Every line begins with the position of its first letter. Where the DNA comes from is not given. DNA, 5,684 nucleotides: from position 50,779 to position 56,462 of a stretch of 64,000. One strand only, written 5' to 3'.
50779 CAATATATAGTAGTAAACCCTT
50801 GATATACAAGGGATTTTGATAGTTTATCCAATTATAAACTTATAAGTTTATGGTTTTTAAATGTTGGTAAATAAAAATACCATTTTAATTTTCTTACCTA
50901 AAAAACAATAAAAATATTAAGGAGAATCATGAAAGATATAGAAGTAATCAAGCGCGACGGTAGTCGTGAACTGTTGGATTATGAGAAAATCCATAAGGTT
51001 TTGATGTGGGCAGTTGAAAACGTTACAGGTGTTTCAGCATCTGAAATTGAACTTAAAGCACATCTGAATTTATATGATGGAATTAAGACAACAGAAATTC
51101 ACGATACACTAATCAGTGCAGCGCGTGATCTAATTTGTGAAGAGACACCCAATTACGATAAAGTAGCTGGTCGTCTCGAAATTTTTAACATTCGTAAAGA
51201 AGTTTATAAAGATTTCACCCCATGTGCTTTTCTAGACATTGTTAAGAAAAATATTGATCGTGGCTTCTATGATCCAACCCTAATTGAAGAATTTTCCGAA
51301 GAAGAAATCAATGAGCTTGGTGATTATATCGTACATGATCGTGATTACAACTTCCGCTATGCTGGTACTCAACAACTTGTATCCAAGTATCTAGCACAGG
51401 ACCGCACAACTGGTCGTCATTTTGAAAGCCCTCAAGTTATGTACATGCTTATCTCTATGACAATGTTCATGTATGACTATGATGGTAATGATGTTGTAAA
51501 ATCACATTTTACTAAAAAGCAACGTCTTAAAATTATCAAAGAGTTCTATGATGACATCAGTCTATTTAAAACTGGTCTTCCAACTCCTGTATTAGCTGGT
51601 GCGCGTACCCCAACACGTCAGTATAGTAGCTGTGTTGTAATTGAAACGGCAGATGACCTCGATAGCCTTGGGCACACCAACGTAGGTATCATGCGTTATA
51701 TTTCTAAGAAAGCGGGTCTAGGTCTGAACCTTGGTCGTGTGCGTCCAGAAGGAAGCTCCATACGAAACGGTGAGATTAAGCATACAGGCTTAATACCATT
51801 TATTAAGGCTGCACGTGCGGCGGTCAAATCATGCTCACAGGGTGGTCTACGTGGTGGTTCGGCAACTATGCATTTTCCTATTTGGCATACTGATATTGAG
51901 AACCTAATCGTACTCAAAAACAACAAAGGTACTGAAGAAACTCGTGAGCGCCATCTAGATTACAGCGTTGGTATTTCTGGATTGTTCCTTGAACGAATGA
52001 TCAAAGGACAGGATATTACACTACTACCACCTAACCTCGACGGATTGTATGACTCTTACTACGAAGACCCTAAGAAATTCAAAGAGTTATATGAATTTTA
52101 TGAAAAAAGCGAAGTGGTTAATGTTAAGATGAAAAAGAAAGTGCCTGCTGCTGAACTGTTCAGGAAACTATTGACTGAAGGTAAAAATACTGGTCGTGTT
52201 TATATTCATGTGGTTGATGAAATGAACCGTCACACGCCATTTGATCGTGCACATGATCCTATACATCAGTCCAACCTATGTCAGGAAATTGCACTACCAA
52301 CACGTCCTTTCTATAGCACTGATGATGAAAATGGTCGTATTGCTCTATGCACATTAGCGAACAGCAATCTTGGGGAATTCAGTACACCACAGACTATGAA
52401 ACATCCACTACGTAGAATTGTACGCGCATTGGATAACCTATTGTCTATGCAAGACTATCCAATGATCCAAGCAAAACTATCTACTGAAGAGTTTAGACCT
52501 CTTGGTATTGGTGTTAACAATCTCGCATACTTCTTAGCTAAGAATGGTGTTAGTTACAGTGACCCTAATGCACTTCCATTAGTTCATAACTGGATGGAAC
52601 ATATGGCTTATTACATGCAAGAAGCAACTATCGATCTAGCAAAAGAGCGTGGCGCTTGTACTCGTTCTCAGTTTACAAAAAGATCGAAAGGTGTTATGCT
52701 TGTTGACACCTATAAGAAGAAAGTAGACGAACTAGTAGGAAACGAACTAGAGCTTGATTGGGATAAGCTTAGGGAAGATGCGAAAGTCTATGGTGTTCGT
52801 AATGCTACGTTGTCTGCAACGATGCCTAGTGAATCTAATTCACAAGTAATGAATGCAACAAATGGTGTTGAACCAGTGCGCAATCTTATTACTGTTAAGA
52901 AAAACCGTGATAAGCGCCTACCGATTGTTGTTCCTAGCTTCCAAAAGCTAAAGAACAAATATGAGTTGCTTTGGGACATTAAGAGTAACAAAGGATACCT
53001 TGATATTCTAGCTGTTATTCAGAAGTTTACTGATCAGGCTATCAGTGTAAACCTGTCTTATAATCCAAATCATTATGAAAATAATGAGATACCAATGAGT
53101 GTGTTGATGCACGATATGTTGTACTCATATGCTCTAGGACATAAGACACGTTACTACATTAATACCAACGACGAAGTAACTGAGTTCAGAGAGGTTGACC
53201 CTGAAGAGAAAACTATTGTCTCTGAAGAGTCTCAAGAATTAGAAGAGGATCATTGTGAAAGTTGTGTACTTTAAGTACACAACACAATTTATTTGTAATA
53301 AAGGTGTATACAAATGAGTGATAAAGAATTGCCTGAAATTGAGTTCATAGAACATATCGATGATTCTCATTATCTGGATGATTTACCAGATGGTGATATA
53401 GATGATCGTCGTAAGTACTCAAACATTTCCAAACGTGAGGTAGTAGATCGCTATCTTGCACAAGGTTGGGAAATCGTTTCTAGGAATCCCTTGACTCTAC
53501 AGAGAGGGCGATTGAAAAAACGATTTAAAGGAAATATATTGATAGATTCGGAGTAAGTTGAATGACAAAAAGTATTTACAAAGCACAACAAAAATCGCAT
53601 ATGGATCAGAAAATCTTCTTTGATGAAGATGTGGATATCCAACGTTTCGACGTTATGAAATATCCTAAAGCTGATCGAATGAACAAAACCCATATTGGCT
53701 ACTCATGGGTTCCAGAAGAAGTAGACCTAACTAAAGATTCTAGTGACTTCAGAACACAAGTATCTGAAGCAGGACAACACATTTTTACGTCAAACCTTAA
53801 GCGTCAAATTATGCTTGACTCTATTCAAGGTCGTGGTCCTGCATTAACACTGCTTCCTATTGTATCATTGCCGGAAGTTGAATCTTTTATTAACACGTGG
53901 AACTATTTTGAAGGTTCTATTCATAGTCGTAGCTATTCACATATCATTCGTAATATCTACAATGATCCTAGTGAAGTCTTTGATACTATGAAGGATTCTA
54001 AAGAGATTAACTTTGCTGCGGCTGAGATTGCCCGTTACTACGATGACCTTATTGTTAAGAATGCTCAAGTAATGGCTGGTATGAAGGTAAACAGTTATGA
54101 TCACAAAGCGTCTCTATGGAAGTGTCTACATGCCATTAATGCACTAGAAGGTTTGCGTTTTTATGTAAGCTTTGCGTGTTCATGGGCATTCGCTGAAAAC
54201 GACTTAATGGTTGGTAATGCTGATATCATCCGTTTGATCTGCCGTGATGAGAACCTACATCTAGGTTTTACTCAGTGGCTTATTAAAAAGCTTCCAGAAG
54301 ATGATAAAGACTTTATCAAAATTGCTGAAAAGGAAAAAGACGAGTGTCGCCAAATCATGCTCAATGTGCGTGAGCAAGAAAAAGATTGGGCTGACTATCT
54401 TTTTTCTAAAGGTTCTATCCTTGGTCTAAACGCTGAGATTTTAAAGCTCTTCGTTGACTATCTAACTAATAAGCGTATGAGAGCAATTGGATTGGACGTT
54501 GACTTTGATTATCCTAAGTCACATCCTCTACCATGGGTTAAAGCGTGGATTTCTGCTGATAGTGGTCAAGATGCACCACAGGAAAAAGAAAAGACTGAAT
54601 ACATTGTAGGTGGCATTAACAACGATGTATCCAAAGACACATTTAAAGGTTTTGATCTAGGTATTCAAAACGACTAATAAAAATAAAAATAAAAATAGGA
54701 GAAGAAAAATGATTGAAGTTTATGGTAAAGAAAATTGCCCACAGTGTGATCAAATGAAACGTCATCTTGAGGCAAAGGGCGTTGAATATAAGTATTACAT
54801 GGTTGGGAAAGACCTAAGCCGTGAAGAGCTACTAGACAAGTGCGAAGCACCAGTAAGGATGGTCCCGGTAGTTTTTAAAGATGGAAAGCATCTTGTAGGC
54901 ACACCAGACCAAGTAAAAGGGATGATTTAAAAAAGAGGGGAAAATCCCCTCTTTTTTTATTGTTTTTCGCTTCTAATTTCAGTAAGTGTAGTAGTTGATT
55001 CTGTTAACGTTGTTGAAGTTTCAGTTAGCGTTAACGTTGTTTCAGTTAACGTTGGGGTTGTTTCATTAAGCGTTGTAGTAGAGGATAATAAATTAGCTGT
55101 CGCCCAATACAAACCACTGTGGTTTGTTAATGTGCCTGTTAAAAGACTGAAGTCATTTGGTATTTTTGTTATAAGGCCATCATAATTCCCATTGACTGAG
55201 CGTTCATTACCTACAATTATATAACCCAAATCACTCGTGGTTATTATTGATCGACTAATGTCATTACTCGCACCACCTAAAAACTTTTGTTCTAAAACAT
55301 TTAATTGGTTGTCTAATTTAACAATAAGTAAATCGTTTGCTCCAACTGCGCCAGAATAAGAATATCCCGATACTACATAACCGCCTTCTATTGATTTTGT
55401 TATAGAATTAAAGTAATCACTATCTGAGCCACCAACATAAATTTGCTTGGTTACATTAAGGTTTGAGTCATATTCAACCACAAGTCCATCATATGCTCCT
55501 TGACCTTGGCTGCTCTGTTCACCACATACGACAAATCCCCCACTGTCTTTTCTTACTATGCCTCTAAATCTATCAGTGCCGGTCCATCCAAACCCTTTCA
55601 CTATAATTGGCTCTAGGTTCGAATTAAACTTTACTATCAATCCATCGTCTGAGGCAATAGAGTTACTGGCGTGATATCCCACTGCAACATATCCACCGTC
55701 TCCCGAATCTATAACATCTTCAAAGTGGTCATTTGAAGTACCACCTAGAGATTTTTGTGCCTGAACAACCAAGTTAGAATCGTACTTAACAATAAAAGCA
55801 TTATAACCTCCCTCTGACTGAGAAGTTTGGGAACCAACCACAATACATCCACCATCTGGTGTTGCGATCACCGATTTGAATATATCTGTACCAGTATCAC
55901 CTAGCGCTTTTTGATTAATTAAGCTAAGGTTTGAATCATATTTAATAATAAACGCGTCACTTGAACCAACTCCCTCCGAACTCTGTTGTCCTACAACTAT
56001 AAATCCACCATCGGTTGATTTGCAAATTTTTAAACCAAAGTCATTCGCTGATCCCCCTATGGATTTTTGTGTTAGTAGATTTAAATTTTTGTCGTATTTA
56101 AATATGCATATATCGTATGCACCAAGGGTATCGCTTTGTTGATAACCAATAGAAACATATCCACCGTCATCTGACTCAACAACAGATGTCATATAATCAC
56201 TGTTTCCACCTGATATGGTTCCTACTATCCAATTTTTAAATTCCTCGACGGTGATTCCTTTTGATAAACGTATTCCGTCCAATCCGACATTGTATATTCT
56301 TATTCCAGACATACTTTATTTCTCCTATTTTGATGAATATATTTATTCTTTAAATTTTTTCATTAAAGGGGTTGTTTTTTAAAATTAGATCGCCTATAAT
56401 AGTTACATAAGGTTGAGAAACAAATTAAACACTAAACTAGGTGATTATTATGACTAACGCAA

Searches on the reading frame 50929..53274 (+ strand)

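Call 58: search_protein_families(library=pfam, proteins=[window:50929-53274:+], max_evalue=0.001)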
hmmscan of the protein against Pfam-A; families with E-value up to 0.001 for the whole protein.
window:50929-53274:+ (781 aa): 3 families
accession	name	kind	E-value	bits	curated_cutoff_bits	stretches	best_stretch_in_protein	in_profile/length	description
PF02867.20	Ribonuc_red_lgC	-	7.3e-118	394.9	23.9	1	233-744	1-523/523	Ribonucleotide reductase, barrel domain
PF03477.21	ATP-cone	-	1.2e-13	51.8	25.8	1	5-91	2-88/88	ATP cone domain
PF00317.26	Ribonuc_red_lgN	-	6.7e-11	42.5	28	1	141-229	2-76/77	Ribonucleotide reductase, all-alpha domain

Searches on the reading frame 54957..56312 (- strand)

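Call 58: search_protein_families(library=pfam, proteins=[window:54957-56312:-], max_evalue=0.001)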
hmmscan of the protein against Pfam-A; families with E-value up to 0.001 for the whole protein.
window:54957-56312:- (451 aa): 1 family
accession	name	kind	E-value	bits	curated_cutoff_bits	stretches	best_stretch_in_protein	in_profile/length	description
PF23277.2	Ig_Dlec1_1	-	2.3e-05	25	29.7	0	207-242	66-101/105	Deleted in lung and esophageal cancer protein 1 Ig domain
